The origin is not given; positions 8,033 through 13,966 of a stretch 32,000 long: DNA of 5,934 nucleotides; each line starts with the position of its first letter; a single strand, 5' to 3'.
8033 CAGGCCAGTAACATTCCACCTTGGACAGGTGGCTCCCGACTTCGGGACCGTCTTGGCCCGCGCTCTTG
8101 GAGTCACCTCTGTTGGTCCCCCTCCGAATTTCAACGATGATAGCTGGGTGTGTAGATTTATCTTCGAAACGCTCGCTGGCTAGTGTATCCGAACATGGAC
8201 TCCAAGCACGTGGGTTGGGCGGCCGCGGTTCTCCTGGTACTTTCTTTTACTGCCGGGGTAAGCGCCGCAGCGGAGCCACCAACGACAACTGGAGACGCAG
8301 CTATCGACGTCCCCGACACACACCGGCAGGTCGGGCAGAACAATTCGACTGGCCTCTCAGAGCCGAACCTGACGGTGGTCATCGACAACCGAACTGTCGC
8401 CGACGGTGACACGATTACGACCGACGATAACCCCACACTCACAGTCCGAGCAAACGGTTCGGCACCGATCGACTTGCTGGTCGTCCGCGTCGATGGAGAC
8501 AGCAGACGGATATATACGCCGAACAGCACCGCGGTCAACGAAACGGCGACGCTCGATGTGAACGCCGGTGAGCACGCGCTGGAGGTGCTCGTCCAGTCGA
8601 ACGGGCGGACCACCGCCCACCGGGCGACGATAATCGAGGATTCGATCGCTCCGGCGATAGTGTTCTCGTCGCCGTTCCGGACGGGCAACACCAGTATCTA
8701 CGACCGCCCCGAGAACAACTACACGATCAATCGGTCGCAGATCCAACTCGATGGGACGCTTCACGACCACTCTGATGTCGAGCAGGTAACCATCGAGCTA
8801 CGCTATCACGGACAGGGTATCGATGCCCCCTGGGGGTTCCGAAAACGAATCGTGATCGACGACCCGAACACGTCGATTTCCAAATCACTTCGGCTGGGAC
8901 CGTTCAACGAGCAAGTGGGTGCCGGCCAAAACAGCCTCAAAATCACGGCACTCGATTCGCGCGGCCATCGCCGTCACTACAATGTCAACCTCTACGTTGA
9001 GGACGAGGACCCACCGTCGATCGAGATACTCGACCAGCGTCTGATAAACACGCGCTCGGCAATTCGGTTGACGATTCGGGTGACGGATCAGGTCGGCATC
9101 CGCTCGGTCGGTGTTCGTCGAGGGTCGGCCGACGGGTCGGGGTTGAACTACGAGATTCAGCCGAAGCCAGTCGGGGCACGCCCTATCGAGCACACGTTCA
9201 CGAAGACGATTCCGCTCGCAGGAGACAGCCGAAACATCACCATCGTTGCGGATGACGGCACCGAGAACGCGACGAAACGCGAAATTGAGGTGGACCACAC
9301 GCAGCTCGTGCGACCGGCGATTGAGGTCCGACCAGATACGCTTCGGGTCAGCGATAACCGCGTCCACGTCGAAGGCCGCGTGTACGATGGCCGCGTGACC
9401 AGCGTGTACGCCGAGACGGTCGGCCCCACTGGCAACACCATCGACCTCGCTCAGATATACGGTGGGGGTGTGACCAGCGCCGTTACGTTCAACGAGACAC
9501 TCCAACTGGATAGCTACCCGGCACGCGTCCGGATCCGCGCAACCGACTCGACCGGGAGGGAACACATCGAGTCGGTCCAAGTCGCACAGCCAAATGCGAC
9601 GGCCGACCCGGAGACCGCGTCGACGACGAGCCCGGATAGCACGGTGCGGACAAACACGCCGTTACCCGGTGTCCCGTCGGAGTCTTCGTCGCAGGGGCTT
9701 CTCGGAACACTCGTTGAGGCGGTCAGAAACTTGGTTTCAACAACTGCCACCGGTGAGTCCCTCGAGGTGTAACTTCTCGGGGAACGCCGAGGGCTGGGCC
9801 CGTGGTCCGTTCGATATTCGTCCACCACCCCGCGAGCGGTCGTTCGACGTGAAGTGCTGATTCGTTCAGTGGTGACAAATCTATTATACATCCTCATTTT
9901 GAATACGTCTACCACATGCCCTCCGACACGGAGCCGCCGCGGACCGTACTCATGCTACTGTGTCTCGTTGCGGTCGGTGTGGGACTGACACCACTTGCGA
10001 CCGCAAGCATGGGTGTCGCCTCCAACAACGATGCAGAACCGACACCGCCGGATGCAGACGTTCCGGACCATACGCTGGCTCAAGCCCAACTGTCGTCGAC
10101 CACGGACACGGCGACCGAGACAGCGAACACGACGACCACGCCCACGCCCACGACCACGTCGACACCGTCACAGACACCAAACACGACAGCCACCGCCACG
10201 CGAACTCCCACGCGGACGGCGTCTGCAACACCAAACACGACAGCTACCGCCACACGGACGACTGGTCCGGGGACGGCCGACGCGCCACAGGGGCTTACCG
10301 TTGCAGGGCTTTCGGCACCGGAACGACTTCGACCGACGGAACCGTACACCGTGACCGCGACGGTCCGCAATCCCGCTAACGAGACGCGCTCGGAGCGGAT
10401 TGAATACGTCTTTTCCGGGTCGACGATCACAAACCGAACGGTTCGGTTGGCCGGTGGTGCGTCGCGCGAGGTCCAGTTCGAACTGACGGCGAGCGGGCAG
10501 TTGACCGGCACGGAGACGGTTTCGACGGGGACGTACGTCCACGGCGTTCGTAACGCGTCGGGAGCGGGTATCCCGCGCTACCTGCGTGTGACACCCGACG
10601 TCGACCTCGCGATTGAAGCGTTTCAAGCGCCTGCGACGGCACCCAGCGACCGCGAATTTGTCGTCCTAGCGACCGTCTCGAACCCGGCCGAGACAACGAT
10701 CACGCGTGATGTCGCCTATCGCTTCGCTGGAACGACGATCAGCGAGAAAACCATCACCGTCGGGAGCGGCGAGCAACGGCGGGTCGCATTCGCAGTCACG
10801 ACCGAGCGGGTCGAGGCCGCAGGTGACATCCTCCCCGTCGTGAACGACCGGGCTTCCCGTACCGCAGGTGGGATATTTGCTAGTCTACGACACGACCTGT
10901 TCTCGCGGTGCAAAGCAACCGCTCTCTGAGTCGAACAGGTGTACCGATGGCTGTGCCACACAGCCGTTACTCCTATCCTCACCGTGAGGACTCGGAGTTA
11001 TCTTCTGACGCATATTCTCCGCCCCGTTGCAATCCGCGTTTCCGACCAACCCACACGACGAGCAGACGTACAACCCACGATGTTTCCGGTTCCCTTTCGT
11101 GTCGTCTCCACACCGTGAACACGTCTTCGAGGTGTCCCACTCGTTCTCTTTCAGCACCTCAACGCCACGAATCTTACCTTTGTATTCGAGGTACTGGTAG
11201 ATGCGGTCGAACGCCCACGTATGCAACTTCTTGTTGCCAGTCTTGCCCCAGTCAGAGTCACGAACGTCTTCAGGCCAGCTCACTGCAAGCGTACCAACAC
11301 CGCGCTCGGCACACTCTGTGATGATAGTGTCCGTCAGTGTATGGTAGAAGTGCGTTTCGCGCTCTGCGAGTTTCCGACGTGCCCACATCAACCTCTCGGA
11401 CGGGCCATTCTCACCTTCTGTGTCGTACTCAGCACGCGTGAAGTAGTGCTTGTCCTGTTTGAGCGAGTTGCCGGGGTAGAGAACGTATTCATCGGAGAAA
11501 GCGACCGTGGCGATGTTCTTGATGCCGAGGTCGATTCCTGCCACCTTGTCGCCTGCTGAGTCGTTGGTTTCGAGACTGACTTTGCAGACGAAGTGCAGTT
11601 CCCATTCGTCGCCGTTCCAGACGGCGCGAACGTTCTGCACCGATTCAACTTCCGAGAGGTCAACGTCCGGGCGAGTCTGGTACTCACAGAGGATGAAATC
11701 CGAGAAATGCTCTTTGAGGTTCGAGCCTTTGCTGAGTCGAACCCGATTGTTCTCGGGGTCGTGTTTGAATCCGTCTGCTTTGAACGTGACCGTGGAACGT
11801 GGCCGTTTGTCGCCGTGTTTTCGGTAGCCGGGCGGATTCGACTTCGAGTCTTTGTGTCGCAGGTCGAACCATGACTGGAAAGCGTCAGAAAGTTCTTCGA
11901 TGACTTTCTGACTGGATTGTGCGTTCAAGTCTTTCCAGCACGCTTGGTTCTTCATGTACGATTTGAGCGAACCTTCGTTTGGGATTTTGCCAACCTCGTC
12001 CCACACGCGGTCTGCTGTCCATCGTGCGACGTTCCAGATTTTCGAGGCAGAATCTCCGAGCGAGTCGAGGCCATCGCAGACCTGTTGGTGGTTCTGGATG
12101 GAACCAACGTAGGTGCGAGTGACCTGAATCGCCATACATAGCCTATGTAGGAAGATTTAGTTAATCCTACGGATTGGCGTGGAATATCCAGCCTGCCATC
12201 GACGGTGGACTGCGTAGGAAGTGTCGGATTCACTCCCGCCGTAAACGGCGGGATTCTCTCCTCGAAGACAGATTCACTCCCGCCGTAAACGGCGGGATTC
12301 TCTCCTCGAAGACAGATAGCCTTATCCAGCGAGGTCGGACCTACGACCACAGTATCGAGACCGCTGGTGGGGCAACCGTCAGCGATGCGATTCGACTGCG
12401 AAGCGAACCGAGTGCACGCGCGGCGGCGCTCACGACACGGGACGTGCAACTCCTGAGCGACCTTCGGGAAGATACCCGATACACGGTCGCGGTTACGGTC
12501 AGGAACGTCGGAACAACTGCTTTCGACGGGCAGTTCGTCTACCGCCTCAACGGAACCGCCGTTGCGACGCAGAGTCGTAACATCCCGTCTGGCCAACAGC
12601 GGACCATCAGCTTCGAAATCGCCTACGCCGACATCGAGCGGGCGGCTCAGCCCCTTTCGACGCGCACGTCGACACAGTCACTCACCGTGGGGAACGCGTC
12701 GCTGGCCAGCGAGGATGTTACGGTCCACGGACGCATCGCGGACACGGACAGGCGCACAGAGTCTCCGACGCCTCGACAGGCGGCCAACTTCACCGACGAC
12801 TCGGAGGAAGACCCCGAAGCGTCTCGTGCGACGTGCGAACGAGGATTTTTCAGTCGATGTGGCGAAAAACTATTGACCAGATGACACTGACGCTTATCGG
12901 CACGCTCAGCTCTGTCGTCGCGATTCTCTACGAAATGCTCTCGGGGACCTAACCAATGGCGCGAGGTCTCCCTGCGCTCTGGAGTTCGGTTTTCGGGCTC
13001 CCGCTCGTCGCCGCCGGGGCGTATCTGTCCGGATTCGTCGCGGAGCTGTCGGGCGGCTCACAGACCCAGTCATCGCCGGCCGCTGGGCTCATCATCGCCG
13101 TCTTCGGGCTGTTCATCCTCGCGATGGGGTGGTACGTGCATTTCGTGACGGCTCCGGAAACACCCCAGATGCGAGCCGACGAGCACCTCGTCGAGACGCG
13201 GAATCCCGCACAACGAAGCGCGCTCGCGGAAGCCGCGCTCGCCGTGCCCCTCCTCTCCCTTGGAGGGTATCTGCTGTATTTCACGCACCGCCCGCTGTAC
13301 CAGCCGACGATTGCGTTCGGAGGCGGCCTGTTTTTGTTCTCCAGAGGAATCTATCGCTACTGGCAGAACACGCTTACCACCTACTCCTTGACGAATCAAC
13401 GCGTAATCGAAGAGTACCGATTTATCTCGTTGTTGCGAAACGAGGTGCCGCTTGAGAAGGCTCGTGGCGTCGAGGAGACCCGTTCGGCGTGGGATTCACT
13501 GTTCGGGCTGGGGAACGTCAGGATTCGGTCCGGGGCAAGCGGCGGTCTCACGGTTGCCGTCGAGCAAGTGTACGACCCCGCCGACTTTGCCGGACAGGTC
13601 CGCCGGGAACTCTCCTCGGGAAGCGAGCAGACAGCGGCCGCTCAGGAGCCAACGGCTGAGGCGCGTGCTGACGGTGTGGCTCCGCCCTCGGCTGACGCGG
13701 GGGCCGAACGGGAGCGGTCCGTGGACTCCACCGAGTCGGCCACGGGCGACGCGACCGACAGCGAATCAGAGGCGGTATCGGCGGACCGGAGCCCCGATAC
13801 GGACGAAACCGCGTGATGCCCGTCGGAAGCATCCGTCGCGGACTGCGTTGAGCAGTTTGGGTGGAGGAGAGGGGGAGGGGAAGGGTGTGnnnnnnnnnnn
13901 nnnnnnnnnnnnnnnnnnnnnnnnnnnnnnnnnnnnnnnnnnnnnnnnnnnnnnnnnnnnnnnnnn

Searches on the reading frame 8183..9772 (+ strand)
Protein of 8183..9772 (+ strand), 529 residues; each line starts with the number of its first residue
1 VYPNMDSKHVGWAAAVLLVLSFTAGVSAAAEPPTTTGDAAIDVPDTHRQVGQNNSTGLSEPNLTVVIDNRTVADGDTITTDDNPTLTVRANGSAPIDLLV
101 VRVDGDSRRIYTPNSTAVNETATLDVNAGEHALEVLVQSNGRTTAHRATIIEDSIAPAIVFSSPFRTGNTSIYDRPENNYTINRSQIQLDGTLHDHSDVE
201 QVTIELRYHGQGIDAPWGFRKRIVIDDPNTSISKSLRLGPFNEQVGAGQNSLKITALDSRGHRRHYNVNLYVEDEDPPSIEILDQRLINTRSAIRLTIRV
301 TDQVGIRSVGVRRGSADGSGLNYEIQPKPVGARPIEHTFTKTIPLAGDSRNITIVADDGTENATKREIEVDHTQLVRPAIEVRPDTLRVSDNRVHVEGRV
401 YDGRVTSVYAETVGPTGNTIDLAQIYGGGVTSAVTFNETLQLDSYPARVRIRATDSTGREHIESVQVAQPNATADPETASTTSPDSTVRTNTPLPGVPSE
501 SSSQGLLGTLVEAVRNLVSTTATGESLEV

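Call 10: search_protein_families(library=pfam, proteins=[window:8183-9772:+], max_evalue=0.001)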
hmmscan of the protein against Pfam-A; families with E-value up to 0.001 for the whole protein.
window:8183-9772:+ (529 aa): 2 families
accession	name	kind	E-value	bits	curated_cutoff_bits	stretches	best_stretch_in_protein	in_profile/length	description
PF17957.7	Big_7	-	1.4e-06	29.2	24.1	0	73-135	9-70/70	Bacterial Ig domain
PF09136.16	Glucodextran_B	-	0.00058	20.2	27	0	385-468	10-80/83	Glucodextranase, domain B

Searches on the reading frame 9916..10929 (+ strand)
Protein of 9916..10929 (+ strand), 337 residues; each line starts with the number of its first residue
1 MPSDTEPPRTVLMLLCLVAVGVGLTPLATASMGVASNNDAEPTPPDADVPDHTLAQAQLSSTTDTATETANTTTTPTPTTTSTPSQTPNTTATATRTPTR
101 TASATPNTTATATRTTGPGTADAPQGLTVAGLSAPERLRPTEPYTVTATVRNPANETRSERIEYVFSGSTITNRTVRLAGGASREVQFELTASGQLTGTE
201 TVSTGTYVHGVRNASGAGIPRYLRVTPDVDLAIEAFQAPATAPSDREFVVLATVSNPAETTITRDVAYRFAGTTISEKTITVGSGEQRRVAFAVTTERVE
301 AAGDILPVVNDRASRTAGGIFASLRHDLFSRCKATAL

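Call 10: search_protein_families(library=pfam, proteins=[window:9916-10929:+], max_evalue=0.001)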
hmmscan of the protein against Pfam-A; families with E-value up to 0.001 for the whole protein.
window:9916-10929:+ (337 aa): 1 family
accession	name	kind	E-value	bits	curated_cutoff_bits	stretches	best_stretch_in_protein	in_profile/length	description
PF07705.17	CARDB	-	0.00026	21.6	22.7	0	127-196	4-73/101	CARDB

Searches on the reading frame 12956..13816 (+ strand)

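Call 10: search_protein_families(library=pfam, proteins=[window:12956-13816:+], max_evalue=0.001)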
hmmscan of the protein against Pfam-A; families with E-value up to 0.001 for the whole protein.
window:12956-13816:+ (286 aa): 1 family
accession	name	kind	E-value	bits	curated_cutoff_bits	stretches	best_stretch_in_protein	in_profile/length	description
PF03703.20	bPH_2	-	3.7e-07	30.7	22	1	141-203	4-62/78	Bacterial PH domain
